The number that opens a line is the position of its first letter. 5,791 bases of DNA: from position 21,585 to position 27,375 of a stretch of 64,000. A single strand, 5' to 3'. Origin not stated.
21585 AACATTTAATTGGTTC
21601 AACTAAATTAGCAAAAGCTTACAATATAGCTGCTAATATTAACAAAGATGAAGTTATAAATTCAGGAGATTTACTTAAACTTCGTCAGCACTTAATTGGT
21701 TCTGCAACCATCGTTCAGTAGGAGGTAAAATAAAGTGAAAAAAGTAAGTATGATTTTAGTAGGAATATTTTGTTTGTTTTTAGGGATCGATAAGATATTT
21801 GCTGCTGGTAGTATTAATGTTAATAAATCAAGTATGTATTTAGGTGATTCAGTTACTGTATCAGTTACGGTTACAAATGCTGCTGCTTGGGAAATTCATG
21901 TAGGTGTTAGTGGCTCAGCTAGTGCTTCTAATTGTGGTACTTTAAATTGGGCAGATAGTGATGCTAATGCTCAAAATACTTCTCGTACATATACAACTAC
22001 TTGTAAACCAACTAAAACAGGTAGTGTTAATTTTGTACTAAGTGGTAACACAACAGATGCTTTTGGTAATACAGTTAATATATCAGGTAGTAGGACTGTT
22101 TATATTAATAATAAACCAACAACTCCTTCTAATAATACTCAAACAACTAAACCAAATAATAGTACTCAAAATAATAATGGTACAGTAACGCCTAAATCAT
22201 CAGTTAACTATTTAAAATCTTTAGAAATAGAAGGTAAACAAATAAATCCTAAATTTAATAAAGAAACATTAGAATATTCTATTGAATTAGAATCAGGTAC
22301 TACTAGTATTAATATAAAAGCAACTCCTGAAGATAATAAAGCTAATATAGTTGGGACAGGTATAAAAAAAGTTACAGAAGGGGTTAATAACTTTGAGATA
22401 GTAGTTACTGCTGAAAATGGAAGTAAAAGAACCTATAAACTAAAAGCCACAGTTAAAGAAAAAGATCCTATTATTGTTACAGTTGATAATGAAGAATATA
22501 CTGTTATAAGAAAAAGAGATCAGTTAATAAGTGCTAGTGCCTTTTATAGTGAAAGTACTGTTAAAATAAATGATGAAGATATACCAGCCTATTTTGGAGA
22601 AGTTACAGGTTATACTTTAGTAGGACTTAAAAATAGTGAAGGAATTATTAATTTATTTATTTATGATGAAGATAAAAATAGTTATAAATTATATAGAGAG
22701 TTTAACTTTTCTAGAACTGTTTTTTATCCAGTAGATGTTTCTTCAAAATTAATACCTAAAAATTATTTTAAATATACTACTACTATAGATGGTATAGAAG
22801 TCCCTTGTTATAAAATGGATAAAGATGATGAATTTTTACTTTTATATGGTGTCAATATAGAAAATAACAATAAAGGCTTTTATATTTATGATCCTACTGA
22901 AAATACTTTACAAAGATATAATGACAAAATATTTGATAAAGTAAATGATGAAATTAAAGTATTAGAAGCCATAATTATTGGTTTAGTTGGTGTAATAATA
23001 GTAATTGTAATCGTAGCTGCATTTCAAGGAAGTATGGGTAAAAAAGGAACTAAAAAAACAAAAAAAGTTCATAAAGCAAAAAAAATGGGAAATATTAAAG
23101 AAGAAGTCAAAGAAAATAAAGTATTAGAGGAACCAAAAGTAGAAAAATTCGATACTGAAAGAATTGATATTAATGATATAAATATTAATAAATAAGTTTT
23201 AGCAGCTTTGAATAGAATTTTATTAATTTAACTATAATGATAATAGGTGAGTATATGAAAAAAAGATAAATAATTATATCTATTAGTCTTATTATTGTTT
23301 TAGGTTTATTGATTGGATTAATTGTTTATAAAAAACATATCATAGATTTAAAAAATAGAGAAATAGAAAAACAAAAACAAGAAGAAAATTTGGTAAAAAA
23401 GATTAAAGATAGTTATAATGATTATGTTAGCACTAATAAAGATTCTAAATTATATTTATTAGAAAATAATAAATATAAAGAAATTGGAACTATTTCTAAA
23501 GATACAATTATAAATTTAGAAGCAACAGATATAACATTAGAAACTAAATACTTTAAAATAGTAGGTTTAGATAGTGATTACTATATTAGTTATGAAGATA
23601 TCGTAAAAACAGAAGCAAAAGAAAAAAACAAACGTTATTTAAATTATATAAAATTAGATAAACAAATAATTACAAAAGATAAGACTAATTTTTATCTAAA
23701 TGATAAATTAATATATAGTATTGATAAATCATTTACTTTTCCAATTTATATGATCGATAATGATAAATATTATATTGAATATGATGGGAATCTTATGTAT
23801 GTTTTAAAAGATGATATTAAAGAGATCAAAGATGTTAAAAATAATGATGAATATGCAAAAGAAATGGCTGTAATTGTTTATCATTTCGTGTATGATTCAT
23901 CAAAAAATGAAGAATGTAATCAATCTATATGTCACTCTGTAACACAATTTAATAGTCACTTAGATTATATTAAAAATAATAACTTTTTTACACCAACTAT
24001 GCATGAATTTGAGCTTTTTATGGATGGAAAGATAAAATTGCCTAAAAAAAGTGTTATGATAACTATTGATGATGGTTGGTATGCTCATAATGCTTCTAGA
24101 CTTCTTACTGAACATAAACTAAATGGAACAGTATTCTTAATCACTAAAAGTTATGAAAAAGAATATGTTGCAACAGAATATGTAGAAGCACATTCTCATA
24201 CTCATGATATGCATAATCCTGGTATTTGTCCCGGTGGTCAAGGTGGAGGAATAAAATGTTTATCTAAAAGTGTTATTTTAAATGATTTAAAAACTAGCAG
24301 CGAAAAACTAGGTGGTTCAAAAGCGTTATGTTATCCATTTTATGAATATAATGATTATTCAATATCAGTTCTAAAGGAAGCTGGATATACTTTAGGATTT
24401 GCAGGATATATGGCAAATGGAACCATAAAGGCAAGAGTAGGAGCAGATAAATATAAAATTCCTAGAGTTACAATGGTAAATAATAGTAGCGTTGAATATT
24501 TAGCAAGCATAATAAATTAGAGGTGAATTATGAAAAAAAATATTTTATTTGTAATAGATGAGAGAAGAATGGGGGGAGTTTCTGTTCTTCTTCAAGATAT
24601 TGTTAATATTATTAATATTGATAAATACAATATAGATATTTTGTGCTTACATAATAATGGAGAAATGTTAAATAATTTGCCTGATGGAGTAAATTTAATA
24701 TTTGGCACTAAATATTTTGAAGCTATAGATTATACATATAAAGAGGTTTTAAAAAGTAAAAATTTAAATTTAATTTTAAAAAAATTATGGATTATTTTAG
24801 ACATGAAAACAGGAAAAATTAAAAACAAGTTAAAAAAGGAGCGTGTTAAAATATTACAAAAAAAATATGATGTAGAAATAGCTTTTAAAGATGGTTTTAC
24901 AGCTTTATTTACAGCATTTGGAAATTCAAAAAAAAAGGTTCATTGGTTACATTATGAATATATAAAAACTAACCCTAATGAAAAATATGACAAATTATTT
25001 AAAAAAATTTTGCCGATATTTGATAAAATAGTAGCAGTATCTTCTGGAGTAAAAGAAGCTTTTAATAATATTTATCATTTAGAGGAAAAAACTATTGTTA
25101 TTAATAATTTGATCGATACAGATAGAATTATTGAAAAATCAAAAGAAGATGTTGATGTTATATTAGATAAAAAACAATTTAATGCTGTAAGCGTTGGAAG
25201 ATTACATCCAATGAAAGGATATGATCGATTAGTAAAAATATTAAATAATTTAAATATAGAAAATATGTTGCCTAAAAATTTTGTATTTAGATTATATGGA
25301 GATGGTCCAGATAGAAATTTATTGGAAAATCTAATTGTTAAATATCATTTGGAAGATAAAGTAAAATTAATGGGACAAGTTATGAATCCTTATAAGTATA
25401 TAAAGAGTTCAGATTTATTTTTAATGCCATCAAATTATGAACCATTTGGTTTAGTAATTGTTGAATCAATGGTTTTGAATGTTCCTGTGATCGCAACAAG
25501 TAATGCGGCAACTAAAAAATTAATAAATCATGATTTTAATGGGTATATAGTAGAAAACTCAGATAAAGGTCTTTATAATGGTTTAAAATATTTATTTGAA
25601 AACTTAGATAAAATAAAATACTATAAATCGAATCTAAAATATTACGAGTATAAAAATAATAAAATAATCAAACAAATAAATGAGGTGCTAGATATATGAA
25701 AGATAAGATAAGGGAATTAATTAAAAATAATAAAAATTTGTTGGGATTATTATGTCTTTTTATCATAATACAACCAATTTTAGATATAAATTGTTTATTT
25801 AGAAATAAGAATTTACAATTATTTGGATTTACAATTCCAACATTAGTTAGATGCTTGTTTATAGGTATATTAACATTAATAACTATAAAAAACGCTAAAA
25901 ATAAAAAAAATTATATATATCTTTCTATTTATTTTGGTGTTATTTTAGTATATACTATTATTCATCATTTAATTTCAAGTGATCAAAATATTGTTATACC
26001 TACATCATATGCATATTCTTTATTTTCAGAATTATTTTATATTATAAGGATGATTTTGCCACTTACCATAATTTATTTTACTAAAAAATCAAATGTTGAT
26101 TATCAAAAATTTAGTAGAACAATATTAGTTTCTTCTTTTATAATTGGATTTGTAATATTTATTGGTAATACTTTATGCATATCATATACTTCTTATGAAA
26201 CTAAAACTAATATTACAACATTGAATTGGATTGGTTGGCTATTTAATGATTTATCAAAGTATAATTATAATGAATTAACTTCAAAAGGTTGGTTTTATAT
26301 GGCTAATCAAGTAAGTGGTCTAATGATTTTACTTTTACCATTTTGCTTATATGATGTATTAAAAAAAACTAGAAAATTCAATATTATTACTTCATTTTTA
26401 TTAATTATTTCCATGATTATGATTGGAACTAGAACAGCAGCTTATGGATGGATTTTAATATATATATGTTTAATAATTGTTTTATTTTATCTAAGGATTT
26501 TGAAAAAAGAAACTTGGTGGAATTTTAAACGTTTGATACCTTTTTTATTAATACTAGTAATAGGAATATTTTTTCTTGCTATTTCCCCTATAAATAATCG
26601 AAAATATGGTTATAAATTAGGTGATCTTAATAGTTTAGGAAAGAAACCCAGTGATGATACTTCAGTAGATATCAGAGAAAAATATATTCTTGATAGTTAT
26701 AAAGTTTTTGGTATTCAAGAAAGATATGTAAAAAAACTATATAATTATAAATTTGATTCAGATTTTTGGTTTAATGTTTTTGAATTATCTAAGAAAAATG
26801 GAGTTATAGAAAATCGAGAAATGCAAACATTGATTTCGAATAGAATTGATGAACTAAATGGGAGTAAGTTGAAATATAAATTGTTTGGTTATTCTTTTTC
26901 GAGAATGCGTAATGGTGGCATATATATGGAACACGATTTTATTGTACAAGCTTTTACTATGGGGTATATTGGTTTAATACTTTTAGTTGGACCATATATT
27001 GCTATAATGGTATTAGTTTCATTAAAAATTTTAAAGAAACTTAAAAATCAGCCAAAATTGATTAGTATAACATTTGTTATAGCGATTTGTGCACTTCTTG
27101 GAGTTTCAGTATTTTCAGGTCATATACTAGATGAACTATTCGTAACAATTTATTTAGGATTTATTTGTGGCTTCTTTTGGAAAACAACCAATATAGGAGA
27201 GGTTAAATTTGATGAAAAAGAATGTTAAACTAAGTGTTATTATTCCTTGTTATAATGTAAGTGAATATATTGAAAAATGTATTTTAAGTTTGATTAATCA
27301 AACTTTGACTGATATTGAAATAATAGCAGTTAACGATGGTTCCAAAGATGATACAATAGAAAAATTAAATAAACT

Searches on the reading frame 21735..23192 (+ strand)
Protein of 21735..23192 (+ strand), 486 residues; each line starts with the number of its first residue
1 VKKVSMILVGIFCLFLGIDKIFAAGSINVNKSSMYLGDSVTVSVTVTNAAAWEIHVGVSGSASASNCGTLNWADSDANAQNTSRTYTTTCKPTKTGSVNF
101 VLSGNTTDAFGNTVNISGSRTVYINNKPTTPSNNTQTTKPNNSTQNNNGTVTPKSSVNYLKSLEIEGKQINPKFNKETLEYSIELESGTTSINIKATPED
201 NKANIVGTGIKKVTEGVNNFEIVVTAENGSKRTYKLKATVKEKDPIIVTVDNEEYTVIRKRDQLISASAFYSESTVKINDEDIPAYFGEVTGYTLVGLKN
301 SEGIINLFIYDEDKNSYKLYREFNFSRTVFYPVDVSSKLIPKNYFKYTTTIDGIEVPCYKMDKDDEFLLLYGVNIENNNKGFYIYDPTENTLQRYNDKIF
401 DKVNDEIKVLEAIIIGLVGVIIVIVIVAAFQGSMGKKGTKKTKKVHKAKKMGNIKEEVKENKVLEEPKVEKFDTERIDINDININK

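Call 65: search_protein_families(library=pfam, proteins=[window:21735-23192:+], max_evalue=0.0001)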
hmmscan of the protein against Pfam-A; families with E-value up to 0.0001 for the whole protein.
window:21735-23192:+ (486 aa): 1 family
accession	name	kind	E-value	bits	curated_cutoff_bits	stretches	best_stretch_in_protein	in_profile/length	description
PF12733.13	Cadherin-like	-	3.8e-09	37.3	24.2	1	160-239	1-87/89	Cadherin-like beta sandwich domain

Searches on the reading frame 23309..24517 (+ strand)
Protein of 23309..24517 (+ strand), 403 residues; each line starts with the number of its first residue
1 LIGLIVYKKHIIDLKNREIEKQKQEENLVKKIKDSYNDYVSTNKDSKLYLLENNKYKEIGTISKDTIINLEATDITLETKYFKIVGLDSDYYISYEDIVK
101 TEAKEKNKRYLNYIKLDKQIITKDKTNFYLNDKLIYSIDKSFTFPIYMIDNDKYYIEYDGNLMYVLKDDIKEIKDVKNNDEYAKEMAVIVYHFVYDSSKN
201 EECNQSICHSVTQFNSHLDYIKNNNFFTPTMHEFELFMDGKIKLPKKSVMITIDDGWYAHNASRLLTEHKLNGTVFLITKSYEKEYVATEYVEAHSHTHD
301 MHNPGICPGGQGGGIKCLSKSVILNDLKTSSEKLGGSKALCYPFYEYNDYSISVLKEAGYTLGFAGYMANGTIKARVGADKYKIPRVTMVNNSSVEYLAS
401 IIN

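Call 65: search_protein_families(library=pfam, proteins=[window:23309-24517:+], max_evalue=0.0001)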
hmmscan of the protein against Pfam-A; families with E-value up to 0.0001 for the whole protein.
window:23309-24517:+ (403 aa): 1 family
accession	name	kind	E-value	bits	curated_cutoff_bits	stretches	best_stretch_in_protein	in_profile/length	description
PF01522.26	Polysacc_deac_1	-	2.7e-10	40.7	23.1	1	243-362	3-123/124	Polysaccharide deacetylase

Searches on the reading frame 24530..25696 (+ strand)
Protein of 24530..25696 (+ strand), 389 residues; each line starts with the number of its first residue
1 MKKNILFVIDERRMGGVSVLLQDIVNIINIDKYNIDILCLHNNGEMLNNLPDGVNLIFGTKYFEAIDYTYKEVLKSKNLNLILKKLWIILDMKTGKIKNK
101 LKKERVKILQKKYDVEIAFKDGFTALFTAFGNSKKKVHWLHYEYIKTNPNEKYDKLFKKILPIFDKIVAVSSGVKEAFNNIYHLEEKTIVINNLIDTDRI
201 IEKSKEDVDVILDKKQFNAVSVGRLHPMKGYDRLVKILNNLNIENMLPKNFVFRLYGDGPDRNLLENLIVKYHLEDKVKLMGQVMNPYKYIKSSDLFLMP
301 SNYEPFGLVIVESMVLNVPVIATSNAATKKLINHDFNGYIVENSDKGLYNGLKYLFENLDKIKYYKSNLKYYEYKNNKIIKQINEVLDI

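Call 65: search_protein_families(library=pfam, proteins=[window:24530-25696:+], max_evalue=0.0001)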
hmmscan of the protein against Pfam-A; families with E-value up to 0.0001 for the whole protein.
window:24530-25696:+ (389 aa): 4 families
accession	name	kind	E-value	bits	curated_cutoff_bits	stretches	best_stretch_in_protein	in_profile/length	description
PF00534.26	Glycos_transf_1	-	5.7e-32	111.1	26.4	1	210-361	9-161/172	Glycosyl transferases group 1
PF13692.12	Glyco_trans_1_4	-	1.1e-24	87.8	27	1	219-357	4-141/142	Glycosyl transferases group 1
PF20706.3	GT4-conflict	-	9.6e-07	28.5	26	1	165-336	148-324/385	Family 4 Glycosyltransferase in conflict systems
PF13439.12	Glyco_transf_4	-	1.7e-06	28.6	28.5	1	96-199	63-170/170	Glycosyltransferase Family 4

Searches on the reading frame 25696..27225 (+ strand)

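Call 65: search_protein_families(library=pfam, proteins=[window:25696-27225:+], max_evalue=0.0001)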
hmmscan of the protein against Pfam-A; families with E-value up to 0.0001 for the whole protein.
window:25696-27225:+ (510 aa): 1 family
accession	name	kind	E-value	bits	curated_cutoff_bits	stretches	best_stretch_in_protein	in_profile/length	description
PF13425.11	O-antigen_lig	-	2.8e-49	168.6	31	1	18-493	7-454/462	O-antigen ligase like membrane protein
